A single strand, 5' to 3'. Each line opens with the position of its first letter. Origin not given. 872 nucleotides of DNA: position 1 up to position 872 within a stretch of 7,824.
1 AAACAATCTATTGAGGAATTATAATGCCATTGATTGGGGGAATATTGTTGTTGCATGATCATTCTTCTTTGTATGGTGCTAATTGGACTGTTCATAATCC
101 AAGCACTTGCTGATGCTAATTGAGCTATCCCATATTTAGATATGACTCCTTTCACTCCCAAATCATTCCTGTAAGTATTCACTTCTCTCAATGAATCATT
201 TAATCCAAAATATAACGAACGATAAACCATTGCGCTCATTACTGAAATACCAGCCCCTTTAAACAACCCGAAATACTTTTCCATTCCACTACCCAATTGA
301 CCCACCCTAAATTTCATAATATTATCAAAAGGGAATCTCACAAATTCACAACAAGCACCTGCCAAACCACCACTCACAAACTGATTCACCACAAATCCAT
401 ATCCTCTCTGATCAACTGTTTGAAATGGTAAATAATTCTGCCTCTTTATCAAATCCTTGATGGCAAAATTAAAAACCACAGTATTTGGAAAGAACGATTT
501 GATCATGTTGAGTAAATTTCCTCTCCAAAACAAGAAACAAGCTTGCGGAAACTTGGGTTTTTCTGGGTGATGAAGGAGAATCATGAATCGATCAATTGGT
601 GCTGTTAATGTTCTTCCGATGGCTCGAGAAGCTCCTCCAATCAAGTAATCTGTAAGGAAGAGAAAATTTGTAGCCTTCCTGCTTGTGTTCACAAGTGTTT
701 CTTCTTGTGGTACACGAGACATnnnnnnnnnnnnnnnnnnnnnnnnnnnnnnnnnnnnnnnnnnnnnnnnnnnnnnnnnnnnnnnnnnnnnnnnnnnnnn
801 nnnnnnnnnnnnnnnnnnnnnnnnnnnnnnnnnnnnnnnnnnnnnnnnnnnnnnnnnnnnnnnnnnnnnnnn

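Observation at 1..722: Unlisted ADP/ATP-carrier-like gene with all three matrix-gate salt-bridge motifs degenerate and a deletion of matrix helix h12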

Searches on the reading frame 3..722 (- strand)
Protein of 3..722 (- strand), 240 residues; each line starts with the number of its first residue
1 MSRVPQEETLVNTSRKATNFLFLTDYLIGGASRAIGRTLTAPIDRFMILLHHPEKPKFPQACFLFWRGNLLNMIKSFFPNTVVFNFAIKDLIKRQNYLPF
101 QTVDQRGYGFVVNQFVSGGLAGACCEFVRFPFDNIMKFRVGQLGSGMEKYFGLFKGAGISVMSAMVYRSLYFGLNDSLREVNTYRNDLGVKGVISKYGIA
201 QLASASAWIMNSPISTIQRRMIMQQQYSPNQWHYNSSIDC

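Call 6: search_protein_families(library=pfam, proteins=[window:3-722:-], max_evalue=1)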
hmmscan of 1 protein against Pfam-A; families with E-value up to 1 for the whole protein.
window:3-722:- (240 aa): 1 family
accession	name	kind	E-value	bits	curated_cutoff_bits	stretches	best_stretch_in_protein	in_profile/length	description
PF00153.32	Mito_carr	-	3e-15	56.2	22.3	3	148-181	58-91/96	Mitochondrial carrier protein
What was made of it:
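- On Mitochondrial carrier family (SLC25, Pfam PF00153): Pfam PF00153 matches at E=3e-15 with three stretches in the 240-aa fragment (call 6).
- Checked: Pfam Mito_carr (PF00153) matches with three stretches, E=3e-15 (call 6).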

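Call 7: search_solved_structures(query=window:3-722:-, max_evalue=0.01, show_alignments=3)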
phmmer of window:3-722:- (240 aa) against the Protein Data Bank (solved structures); distinct sequences matched with E-value up to 0.01: 4.
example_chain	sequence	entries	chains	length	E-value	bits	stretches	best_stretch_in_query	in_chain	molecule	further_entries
1okc_A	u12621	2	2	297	9.5e-22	80.7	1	60-240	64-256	ADP, ATP CARRIER PROTEIN HEART ISOFORM T1 | ADP/ATP TRANSLOCASE 1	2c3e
4c9j_A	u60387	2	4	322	2e-18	69.8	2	151-240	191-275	ADP, ATP CARRIER PROTEIN 3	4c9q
4c9g_A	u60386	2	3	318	9.4e-18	67.6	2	150-226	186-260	ADP, ATP CARRIER PROTEIN 2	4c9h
6gci_A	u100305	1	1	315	1.7e-17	66.8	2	150-239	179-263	mitochondrial ADP/ATP carrier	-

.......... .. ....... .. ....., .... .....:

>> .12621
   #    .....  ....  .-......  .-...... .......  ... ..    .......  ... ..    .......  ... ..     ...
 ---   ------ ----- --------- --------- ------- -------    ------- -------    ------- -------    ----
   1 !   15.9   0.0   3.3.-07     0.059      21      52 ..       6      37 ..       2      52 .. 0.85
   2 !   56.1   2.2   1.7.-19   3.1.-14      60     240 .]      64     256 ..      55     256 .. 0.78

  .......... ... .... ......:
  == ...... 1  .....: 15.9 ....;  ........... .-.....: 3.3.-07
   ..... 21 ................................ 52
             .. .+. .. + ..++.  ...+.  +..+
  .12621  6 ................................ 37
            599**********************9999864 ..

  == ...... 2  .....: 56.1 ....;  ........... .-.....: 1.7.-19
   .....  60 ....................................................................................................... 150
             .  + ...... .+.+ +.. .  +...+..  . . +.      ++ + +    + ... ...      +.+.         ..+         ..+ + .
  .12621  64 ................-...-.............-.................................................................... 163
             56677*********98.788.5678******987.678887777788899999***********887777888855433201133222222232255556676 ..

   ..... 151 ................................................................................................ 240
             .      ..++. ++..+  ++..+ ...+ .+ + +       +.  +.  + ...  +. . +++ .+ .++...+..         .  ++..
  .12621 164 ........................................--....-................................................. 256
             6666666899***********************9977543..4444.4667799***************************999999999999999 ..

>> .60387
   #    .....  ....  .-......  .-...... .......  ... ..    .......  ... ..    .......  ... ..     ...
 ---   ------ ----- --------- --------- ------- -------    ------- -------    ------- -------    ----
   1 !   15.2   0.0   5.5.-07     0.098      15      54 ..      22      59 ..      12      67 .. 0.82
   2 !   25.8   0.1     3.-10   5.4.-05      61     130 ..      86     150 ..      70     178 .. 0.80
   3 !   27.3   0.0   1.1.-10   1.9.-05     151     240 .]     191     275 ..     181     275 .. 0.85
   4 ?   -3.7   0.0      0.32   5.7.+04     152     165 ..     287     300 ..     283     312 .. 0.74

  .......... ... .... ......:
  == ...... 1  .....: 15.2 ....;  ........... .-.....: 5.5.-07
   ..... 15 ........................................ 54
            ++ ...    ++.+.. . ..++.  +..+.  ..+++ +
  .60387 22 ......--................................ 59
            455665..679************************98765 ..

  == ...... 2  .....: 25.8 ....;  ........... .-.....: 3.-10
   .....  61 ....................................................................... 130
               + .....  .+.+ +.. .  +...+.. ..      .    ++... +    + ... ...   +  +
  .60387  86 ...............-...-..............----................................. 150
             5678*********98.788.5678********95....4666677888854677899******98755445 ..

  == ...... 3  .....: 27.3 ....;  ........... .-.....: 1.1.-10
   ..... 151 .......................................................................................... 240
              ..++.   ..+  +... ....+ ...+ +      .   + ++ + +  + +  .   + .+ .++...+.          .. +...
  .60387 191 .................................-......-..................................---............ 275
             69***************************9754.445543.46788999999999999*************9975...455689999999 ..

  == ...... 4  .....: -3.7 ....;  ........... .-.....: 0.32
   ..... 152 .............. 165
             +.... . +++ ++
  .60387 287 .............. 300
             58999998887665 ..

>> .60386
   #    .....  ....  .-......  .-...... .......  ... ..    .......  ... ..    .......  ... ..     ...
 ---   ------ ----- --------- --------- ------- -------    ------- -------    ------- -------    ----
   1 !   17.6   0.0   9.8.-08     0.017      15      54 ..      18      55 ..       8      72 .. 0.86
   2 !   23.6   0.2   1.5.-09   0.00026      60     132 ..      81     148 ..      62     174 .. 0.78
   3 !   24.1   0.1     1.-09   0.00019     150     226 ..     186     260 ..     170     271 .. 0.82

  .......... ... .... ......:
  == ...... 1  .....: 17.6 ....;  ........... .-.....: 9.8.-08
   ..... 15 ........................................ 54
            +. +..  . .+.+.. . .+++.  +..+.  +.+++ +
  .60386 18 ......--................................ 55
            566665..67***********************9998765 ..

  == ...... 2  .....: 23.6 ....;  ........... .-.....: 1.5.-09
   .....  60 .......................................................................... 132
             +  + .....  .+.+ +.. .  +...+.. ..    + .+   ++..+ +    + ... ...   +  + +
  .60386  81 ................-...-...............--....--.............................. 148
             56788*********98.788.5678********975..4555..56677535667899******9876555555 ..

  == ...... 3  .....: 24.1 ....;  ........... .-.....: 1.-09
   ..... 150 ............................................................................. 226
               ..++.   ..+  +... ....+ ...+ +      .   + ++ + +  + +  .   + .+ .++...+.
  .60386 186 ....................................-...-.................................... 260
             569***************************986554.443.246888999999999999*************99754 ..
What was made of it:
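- On ADP/ATP carrier subfamily (AAC/ANT): Best PDB sequence hits are 1okc, 4c9j, 4c9g and 6gci (call 7).
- Checked: The best solved-structure matches are ADP/ATP carriers: bovine 1okc at E=9.5e-22, then yeast AAC2/3 and 6gci (call 7).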

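Call 8: find_homologous_proteins(query=window:3-722:-)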
Query window:3-722:- (240 aa): 10 proteins with E <= 0.001 among 130 candidates.
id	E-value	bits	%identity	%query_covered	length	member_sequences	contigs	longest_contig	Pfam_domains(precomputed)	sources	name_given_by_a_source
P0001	4.8e-159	545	100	100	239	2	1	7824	PF00153.33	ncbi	ncbi:predicted protein, partial [Naegleria gruberi]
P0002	2.2e-37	147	35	98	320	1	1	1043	PF00153.33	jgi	jgi:solute carrier family 25 (adenine nucleotide translocator) protein 4/5/6/31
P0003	2.8e-35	140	35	91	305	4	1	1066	PF00153.33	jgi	-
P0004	1.6e-34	137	33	93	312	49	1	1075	PF00153.33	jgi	-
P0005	2.8e-30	123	35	91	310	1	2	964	PF00153.33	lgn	-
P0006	2.0e-12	65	26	91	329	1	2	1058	PF00153.33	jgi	-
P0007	2.6e-9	55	27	95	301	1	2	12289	PF00153.33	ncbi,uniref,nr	ncbi:unnamed protein product [Didymodactylos carnosus]|uniref:ADP/ATP translocase n=1 Tax=Didymodact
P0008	1.2e-8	53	24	91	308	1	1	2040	PF00153.33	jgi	jgi:solute carrier family 25 (adenine nucleotide translocator) protein 4/5/6/31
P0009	1.0e-5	43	29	73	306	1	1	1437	PF00153.33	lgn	-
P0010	1.3e-5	43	29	73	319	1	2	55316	PF00153.33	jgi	-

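Call 17: find_encoding_contigs(protein=P0001, flank=10000)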
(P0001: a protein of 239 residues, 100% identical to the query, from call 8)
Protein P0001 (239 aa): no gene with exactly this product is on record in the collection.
